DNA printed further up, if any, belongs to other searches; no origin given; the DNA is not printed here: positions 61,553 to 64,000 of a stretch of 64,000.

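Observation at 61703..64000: Unlisted 766-codon ORF running off the window: membrane-anchored VirB4/HerA-like ATPase with a coupled upstream partner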

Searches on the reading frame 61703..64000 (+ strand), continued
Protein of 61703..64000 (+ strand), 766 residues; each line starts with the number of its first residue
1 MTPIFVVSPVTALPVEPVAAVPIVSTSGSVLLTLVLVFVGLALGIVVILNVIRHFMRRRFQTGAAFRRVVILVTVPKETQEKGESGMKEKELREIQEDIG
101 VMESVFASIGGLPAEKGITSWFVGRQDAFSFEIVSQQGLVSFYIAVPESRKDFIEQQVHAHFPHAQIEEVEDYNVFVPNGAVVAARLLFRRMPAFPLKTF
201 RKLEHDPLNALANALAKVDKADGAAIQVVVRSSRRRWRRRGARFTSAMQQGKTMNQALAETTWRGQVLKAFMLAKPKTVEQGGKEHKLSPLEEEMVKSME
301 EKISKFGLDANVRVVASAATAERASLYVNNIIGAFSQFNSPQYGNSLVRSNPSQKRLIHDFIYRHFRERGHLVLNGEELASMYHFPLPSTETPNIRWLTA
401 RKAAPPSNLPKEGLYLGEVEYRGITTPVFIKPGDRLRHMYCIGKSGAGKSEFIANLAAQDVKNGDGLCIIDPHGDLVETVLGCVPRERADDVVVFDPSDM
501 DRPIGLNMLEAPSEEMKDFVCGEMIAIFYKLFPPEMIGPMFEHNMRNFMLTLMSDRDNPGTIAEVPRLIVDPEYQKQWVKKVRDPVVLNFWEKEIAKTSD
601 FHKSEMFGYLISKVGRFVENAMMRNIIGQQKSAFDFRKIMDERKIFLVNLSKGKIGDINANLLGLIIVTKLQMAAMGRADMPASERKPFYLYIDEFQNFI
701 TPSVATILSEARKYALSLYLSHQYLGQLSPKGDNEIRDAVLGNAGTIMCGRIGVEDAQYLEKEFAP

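Call 11: find_homologous_proteins(query=window:61703-64000:+)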
Query window:61703-64000:+ (766 aa): 2280 proteins with E <= 0.001 among 8000 candidates; the best 120 are listed.
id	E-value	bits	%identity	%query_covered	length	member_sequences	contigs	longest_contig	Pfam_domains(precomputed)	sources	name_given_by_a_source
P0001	0.0e+0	1732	100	100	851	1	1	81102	PF26449.1,PF01935.24,PF02534.21,PF12696.14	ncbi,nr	ncbi:MAG: DUF87 domain-containing protein [Patescibacteria group bacterium]|nr:DUF87 domain-containi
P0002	0.0e+0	1257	73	96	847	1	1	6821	PF26449.1,PF10412.16,PF01935.24,PF02534.21,PF12696.14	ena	-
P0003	0.0e+0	1256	71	98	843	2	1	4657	PF26449.1,PF10412.16,PF01935.24,PF02534.21,PF12696.14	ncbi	-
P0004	0.0e+0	1254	70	100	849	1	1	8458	PF26449.1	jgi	jgi:hypothetical protein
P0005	0.0e+0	1208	73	93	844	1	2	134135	PF26449.1,PF10412.16,PF01935.24,PF02534.21,PF12696.14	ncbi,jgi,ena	ncbi:MAG: DUF87 domain-containing protein [Patescibacteria group bacterium]|jgi:hypothetical protein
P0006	0.0e+0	1170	68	97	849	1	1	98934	PF26449.1,PF10412.16,PF01935.24,PF02534.21,PF12696.14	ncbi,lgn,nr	ncbi:DUF87 domain-containing protein [Candidatus Uhrbacteria bacterium]|nr:DUF87 domain-containing p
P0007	0.0e+0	1161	70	94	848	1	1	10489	PF26449.1,PF10412.16,PF01935.24,PF02534.21,PF12696.14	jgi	jgi:hypothetical protein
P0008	0.0e+0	1161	71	94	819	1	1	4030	PF26449.1,PF10412.16,PF01935.24,PF02534.21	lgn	-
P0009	0.0e+0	1139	68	94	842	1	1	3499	PF26449.1,PF10412.16,PF01935.24,PF02534.21,PF12696.14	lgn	-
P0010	0.0e+0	1135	66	96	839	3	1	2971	PF26449.1,PF10412.16,PF01935.24,PF02534.21,PF12696.14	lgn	-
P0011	0.0e+0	1125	66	98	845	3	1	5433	PF26449.1,PF10412.16,PF01935.24,PF02534.21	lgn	-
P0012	0.0e+0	1123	68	94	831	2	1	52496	PF26449.1,PF10412.16,PF01935.24,PF02534.21,PF12696.14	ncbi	-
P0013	0.0e+0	1120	67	93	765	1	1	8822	PF26449.1,PF10412.16,PF01935.24,PF02534.21,PF12696.14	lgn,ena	-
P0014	0.0e+0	1119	67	96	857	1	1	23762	PF26449.1,PF10412.16,PF01935.24,PF02534.21,PF12696.14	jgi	jgi:hypothetical protein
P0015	0.0e+0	1116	65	97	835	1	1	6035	PF26449.1,PF10412.16,PF01935.24,PF02534.21,PF12696.14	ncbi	-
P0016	0.0e+0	1115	67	95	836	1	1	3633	PF26449.1,PF10412.16,PF01935.24,PF02534.21,PF12696.14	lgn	-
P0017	0.0e+0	1115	64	98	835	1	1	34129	PF26449.1,PF10412.16,PF01935.24,PF02534.21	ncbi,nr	ncbi:MAG TPA: type IV secretory system conjugative DNA transfer family protein [Candidatus Binatia b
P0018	0.0e+0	1115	64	100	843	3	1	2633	PF26449.1,PF10412.16,PF02534.21,PF12696.14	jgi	jgi:hypothetical protein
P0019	0.0e+0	1115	63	100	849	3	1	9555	PF26449.1,PF10412.16,PF01935.24,PF02534.21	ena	-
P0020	0.0e+0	1111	65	97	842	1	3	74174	PF26449.1,PF10412.16,PF01935.24,PF02534.21,PF12696.14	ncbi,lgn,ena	-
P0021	0.0e+0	1110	65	98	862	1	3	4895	PF26449.1,PF10412.16,PF01935.24,PF02534.21,PF12696.14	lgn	-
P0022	0.0e+0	1109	64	99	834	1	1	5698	PF26449.1,PF10412.16,PF01935.24,PF02534.21,PF12696.14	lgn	-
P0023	0.0e+0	1106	66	94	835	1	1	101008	PF26449.1,PF10412.16,PF01935.24,PF02534.21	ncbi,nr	ncbi:MAG TPA: type IV secretory system conjugative DNA transfer family protein [Candidatus Binatia b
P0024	0.0e+0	1104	64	94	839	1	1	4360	PF26449.1,PF10412.16,PF01935.24,PF02534.21,PF12696.14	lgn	-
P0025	0.0e+0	1104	67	93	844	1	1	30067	PF26449.1,PF10412.16,PF01935.24,PF02534.21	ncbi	ncbi:MAG: hypothetical protein RL272_513 [Candidatus Parcubacteria bacterium]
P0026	0.0e+0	1102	65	98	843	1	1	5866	PF26449.1,PF10412.16,PF01935.24,PF02534.21,PF12696.14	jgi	jgi:energy-coupling factor transporter ATP-binding protein EcfA2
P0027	0.0e+0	1101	67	93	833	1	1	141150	PF26449.1,PF10412.16,PF01935.24,PF02534.21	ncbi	-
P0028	0.0e+0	1094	64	93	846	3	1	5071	PF26449.1,PF10412.16,PF01935.24,PF02534.21,PF12696.14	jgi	-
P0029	0.0e+0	1092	65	94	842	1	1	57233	PF26449.1,PF10412.16,PF01935.24,PF02534.21,PF12696.14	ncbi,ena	-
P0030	0.0e+0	1092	65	97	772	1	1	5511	PF26449.1,PF10412.16,PF01935.24,PF02534.21,PF12696.14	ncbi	ncbi:MAG: hypothetical protein RLZZ324_447, partial [Candidatus Parcubacteria bacterium]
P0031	0.0e+0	1091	62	97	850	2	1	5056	PF26449.1,PF10412.16,PF01935.24,PF02534.21,PF12696.14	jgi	-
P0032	0.0e+0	1090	65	95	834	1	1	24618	PF26449.1,PF10412.16,PF01935.24,PF02534.21,PF12696.14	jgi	jgi:hypothetical protein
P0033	0.0e+0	1087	64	97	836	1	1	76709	PF26449.1,PF10412.16,PF01935.24,PF02534.21,PF12696.14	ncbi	-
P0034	0.0e+0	1087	64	95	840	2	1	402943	PF26449.1,PF10412.16,PF01935.24,PF02534.21,PF12696.14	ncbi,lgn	-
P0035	0.0e+0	1086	62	100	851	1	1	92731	PF26449.1,PF10412.16,PF01935.24,PF02534.21,PF12696.14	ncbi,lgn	-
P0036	0.0e+0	1085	66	92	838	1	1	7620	PF26449.1,PF10412.16,PF01935.24,PF02534.21,PF12696.14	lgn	-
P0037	0.0e+0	1085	66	94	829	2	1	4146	PF26449.1,PF10412.16,PF01935.24,PF02534.21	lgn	-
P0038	0.0e+0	1084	64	93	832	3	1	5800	PF26449.1,PF10412.16,PF01935.24,PF02534.21,PF12696.14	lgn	-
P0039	0.0e+0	1083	63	95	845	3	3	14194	PF26449.1,PF10412.16,PF02534.21,PF12696.14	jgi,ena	-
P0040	0.0e+0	1083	65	94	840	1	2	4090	PF26449.1,PF10412.16,PF01935.24,PF02534.21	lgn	-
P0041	0.0e+0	1081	65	95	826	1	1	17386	PF26449.1,PF10412.16,PF01935.24,PF02534.21,PF12696.14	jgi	-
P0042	0.0e+0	1080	64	98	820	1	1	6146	PF26449.1,PF10412.16,PF01935.24,PF02534.21,PF12696.14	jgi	-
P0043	0.0e+0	1078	61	99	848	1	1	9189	PF26449.1,PF10412.16,PF01935.24,PF02534.21,PF12696.14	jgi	jgi:hypothetical protein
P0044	0.0e+0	1077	64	96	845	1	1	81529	PF26449.1,PF10412.16,PF01935.24,PF02534.21,PF12696.14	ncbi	-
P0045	0.0e+0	1070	64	96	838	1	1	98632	PF26449.1,PF10412.16,PF01935.24,PF02534.21,PF12696.14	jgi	jgi:hypothetical protein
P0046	0.0e+0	1058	63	93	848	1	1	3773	PF26449.1,PF10412.16,PF01935.24,PF02534.21,PF12696.14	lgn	-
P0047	0.0e+0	1053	62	98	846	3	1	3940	PF26449.1,PF10412.16,PF01935.24,PF02534.21,PF12696.14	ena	-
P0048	0.0e+0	1050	60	98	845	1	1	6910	PF26449.1,PF10412.16,PF02534.21,PF12696.14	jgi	-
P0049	0.0e+0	1050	63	94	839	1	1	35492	PF26449.1,PF10412.16,PF01935.24,PF02534.21,PF12696.14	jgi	jgi:DNA helicase HerA-like ATPase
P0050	0.0e+0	1047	61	98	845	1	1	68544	PF26449.1,PF10412.16,PF01935.24,PF02534.21,PF12696.14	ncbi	ncbi:MAG: type IV secretory system conjugative DNA transfer family protein [Patescibacteria group ba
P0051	0.0e+0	1045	63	97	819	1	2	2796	PF26449.1,PF10412.16,PF01935.24,PF02534.21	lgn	-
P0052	0.0e+0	1042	62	95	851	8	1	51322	PF26449.1,PF10412.16,PF01935.24,PF02534.21,PF12696.14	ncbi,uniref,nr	ncbi:hypothetical protein COY93_04400 [Candidatus Uhrbacteria bacterium CG_4_10_14_0_8_um_filter_58_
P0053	0.0e+0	1034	61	99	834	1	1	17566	PF26449.1,PF10412.16,PF01935.24,PF02534.21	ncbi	-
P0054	0.0e+0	1013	61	94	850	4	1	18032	PF26449.1,PF10412.16,PF01935.24,PF13401.13,PF02534.21,PF12696.14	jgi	jgi:predicted ATPase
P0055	0.0e+0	1012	60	97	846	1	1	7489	PF26449.1,PF10412.16,PF02534.21,PF12696.14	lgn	-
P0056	0.0e+0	1012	62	95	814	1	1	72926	PF26449.1,PF10412.16,PF12696.14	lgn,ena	-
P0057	7.8e-295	998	61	96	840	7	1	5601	PF26449.1,PF10412.16,PF01935.24,PF02534.21,PF12696.14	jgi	jgi:hypothetical protein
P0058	1.9e-293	994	60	96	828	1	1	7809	PF26449.1,PF10412.16,PF02534.21,PF12696.14,PF25199.2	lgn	-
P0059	1.1e-292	991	60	96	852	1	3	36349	PF26449.1,PF10412.16,PF01935.24,PF12696.14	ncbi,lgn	-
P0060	4.5e-291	986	58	99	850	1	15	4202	PF26449.1,PF10412.16,PF01935.24,PF02534.21,PF12696.14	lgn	-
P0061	6.9e-291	985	59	93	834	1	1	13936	PF26449.1,PF10412.16,PF01935.24,PF02534.21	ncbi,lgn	-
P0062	1.3e-290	984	59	96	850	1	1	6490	PF26449.1,PF10412.16,PF02534.21,PF12696.14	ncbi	-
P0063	1.8e-290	984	59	96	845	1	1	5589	PF26449.1,PF10412.16,PF01935.24,PF02534.21,PF12696.14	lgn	-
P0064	4.0e-289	979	58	97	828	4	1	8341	PF26449.1,PF10412.16,PF01935.24,PF02534.21,PF12696.14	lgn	-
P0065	1.0e-288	978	59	93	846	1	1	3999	PF26449.1,PF01935.24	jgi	jgi:hypothetical protein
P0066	2.4e-288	977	57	97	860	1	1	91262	PF26449.1,PF10412.16,PF01935.24,PF02534.21,PF12696.14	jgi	jgi:hypothetical protein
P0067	1.3e-287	974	57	97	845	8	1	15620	PF26449.1,PF10412.16,PF01935.24,PF02534.21,PF12696.14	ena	-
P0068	6.8e-287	972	59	96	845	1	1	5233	PF26449.1,PF10412.16,PF01935.24,PF02534.21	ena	-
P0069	7.4e-287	972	59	93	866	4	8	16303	PF26449.1,PF10412.16,PF01935.24,PF02534.21,PF12696.14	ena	-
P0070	1.9e-286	970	59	96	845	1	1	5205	PF26449.1,PF10412.16,PF01935.24,PF02534.21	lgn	-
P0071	3.6e-286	969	59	96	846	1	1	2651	PF26449.1,PF10412.16,PF02534.21,PF12696.14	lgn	-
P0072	7.5e-286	968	59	98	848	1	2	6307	PF26449.1,PF10412.16,PF01935.24,PF02534.21,PF12696.14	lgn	-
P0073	1.6e-285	967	59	94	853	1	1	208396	PF26449.1,PF10412.16,PF01935.24,PF02534.21,PF12696.14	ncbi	-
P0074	2.5e-285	967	59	95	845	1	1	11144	PF26449.1,PF10412.16,PF01935.24,PF02534.21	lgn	-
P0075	3.4e-285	966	58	96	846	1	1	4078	PF26449.1,PF10412.16,PF01935.24,PF02534.21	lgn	-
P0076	1.1e-284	965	57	100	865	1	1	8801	PF26449.1,PF10412.16,PF01935.24,PF02534.21,PF12696.14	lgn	-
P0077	1.7e-284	964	57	99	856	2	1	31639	PF26449.1,PF10412.16,PF01935.24,PF02534.21,PF12696.14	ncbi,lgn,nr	ncbi:MAG: type IV secretion system DNA-binding domain-containing protein [bacterium]|nr:type IV secr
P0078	2.5e-283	960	58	98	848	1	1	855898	PF26449.1,PF10412.16,PF01935.24,PF02534.21,PF12696.14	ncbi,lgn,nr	ncbi:DUF87 domain-containing protein [Patescibacteria group bacterium]|nr:MAG: DUF87 domain-containi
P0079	4.6e-283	959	58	96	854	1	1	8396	PF26449.1,PF10412.16,PF01935.24,PF02534.21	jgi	-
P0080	4.8e-282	956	57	98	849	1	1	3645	PF26449.1,PF10412.16,PF02534.21,PF12696.14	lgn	-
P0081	5.4e-282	956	58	93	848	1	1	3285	PF26449.1,PF10412.16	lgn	-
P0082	4.1e-281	953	58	94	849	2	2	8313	PF26449.1,PF10412.16,PF01935.24,PF02534.21,PF12696.14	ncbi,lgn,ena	-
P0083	2.1e-279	947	57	96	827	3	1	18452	PF26449.1,PF10412.16,PF02534.21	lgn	-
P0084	5.8e-278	942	57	97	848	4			PF26449.1,PF10412.16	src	-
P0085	5.0e-277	939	56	95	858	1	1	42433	PF26449.1,PF10412.16,PF01935.24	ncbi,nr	ncbi:MAG: type IV secretion system DNA-binding domain-containing protein [bacterium]|nr:type IV secr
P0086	1.2e-276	938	58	94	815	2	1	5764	PF26449.1,PF10412.16,PF01935.24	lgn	-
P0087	3.3e-276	937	58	93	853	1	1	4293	PF26449.1,PF10412.16,PF01935.24,PF02534.21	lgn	-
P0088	4.1e-276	936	56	99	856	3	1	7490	PF26449.1,PF10412.16,PF01935.24,PF02534.21,PF12696.14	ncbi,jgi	jgi:hypothetical protein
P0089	4.0e-275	933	57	93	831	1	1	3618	PF26449.1,PF10412.16,PF01935.24,PF02534.21,PF12696.14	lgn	-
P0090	1.8e-274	931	55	96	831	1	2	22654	PF26449.1,PF10412.16,PF01935.24,PF02534.21,PF12696.14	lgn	-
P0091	6.4e-274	929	56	97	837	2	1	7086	PF26449.1,PF10412.16,PF01935.24,PF02534.21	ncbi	ncbi:MAG: type IV secretory system conjugative DNA transfer family protein [Candidatus Uhrbacteria b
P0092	8.9e-274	928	56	97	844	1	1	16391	PF26449.1,PF10412.16,PF01935.24,PF02534.21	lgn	-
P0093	1.1e-273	928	56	95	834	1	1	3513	PF26449.1,PF10412.16,PF01935.24,PF02534.21,PF12696.14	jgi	jgi:hypothetical protein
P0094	1.2e-273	928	65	82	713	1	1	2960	PF26449.1,PF10412.16,PF01935.24,PF02534.21,PF12696.14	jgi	-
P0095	3.8e-273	926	55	96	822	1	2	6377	PF26449.1,PF10412.16,PF01935.24,PF02534.21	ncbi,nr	ncbi:DUF87 domain-containing protein [Candidatus Parcubacteria bacterium]|nr:MAG: DUF87 domain-conta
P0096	2.5e-272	924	56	93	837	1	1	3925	PF26449.1,PF10412.16,PF02534.21,PF12696.14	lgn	-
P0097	9.4e-272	922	57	96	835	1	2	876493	PF26449.1,PF10412.16,PF02534.21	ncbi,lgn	-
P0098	1.1e-270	918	56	96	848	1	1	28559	PF26449.1,PF10412.16,PF01935.24,PF02534.21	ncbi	-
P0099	2.1e-270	917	56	94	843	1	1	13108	PF26449.1,PF10412.16,PF01935.24,PF02534.21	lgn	-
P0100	2.3e-270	917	55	96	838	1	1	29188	PF26449.1,PF10412.16,PF01935.24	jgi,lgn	-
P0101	3.0e-270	917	56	96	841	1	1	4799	PF26449.1,PF10412.16,PF01935.24,PF02534.21,PF12696.14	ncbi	-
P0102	4.2e-270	916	56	93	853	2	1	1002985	PF26449.1,PF10412.16,PF01935.24,PF02534.21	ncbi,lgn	-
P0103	4.6e-269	913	56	94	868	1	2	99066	PF26449.1,PF10412.16,PF01935.24,PF12696.14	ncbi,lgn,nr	ncbi:MAG: type IV secretory system conjugative DNA transfer family protein [Parcubacteria group bact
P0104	7.1e-269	912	53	97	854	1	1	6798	PF26449.1,PF10412.16,PF01935.24,PF12696.14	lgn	-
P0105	7.9e-269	912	56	96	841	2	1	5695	PF26449.1,PF10412.16,PF01935.24,PF02534.21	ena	-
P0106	8.1e-269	912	59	88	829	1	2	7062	PF26449.1,PF10412.16,PF01935.24,PF02534.21,PF12696.14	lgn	-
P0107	1.0e-268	912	56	96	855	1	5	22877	PF26449.1,PF10412.16,PF01935.24,PF13401.13,PF02534.21,PF12696.14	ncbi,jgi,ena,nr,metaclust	ncbi:MAG: hypothetical protein COX43_03520 [Parcubacteria group bacterium CG23_combo_of_CG06-09_8_20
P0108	1.2e-268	912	55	96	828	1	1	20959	PF26449.1,PF10412.16,PF01935.24,PF02534.21,PF12696.14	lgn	-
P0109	1.4e-268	911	55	96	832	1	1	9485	PF26449.1,PF10412.16,PF01935.24,PF02534.21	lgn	-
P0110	3.0e-268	910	55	96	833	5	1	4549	PF26449.1,PF10412.16,PF01935.24,PF02534.21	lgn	-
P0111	5.2e-268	909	55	96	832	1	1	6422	PF26449.1,PF10412.16,PF01935.24,PF02534.21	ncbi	-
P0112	5.9e-268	909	57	92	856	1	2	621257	PF26449.1,PF10412.16,PF01935.24,PF02534.21,PF12696.14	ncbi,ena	-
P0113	5.9e-268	909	55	96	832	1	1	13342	PF26449.1,PF10412.16,PF01935.24,PF02534.21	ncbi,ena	-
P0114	8.1e-268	909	54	97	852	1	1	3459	PF26449.1,PF10412.16,PF01935.24,PF02534.21,PF12696.14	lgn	-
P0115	8.8e-268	909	56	95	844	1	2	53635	PF26449.1,PF10412.16,PF02534.21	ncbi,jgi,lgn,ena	-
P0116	9.2e-268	909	56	96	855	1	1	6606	PF26449.1,PF10412.16,PF01935.24,PF13401.13,PF02534.21,PF12696.14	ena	-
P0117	1.2e-267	908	55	98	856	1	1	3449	PF26449.1,PF10412.16,PF01935.24,PF02534.21,PF12696.14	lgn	-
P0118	2.4e-267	907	54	96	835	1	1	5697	PF26449.1,PF10412.16,PF01935.24,PF02534.21,PF12696.14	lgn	-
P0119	1.3e-266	905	56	96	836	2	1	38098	PF26449.1,PF10412.16,PF01935.24,PF02534.21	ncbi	-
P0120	1.4e-266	905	55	95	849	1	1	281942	PF26449.1,PF10412.16,PF02534.21,PF12696.14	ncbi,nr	ncbi:type IV secretion system DNA-binding domain-containing protein [Candidatus Uhrbacteria bacteriu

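Call 13: find_encoding_contigs(protein=P0001, flank=10000, max_places=3)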
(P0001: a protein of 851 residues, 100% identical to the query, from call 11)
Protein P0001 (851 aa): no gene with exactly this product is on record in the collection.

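Call 15: find_related_loci(query=P0001, collection=genome_contigs, flank=10000)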
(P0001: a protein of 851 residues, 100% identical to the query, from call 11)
Query P0001 (851 aa) in genome_contigs; peptide patterns used: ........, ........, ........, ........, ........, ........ (x = any residue, [..] = any of these).
599 stretches matched a pattern (row limit reached: there are more); 548 encode a relative of the query (tblastn E <= 1e-3); the best 80 are kept; 80 distinct loci.
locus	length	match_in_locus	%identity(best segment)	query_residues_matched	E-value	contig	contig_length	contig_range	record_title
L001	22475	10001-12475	68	21-839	0e+0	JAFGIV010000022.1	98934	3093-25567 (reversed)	MAG: Candidatus Uhrbacteria bacterium isolate Zod_Metabat.236 k87_11232002, whole genome shotgun sequence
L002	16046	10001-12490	65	17-845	0e+0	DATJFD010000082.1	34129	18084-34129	MAG TPA_asm: Candidatus Binatia bacterium isolate SMAG_U15450 k141_8984917, whole genome shotgun sequence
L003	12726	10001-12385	66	47-845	0e+0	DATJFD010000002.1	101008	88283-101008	MAG TPA_asm: Candidatus Binatia bacterium isolate SMAG_U15450 k141_4618091, whole genome shotgun sequence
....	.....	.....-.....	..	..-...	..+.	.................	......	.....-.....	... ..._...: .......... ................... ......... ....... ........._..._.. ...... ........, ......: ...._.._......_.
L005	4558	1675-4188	59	2-839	0e+0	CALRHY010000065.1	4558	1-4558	MAG: Candidatus Uhrbacteria bacterium RIFOXYB12_FULL_58_10 isolate MaH-04nov19-253 genome assembly, contig: MaH-04nov19-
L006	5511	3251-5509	65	23-775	0e+0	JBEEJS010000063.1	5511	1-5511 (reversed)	MAG: Candidatus Parcubacteria bacterium isolate cobbmillcreek_2019_sw_WHONDRS-S19S_0090_B_bin.14 scaffold_1329199, whole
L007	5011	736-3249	58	20-839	0e+0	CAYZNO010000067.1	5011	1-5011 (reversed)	MAG TPA_asm: uncultured Gammaproteobacteria bacterium isolate binchicken_co274_53 genome assembly, contig: NODE_39345_le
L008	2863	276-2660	59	51-846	0e+0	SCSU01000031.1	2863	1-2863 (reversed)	MAG: Patescibacteria group bacterium isolate FW215_bin.7 FW215_bin.7-54513, whole genome shotgun sequence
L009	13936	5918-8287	58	51-839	0e+0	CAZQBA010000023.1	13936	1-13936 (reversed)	MAG TPA_asm: uncultured Gammaproteobacteria bacterium isolate binchicken_co128_169 genome assembly, contig: NODE_3576_le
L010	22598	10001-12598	55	1-851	0e+0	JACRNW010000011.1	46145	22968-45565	MAG: Candidatus Falkowbacteria bacterium isolate NC_groundwater_1945_Pr3_S-0.2um_44_4 scaffold_257285, whole genome shot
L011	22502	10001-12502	57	22-849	0e+0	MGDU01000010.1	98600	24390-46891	MAG: Candidatus Uhrbacteria bacterium RIFCSPHIGHO2_02_FULL_46_47 rifcsphigho2_02_scaffold_222, whole genome shotgun sequ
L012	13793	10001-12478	56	36-839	0e+0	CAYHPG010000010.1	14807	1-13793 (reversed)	MAG TPA_asm: uncultured Gammaproteobacteria bacterium isolate ERP119705_co14_260 genome assembly, contig: NODE_4656_leng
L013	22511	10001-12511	57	7-839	0e+0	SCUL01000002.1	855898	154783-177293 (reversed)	MAG: Patescibacteria group bacterium isolate FW602_bin.41 FW602_bin.41-126857, whole genome shotgun sequence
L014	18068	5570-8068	56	28-849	0e+0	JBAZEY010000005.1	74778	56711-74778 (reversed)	MAG: Patescibacteria group bacterium isolate SO_2017_LW3_137 NODE_680_length_74778_cov_6.223078_LW162_2017, whole genome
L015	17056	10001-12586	55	9-851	0e+0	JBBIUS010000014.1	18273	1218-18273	MAG: Candidatus Falkowbacteria bacterium isolate ETS170220_bin_59 NODE_2564_length_18273_cov_4.25824, whole genome shotg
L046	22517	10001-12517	54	22-845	0e+0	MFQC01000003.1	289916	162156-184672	MAG: Candidatus Magasanikbacteria bacterium RIFCSPHIGHO2_02_FULL_48_18 rifcsphigho2_02_scaffold_119, whole genome shotgu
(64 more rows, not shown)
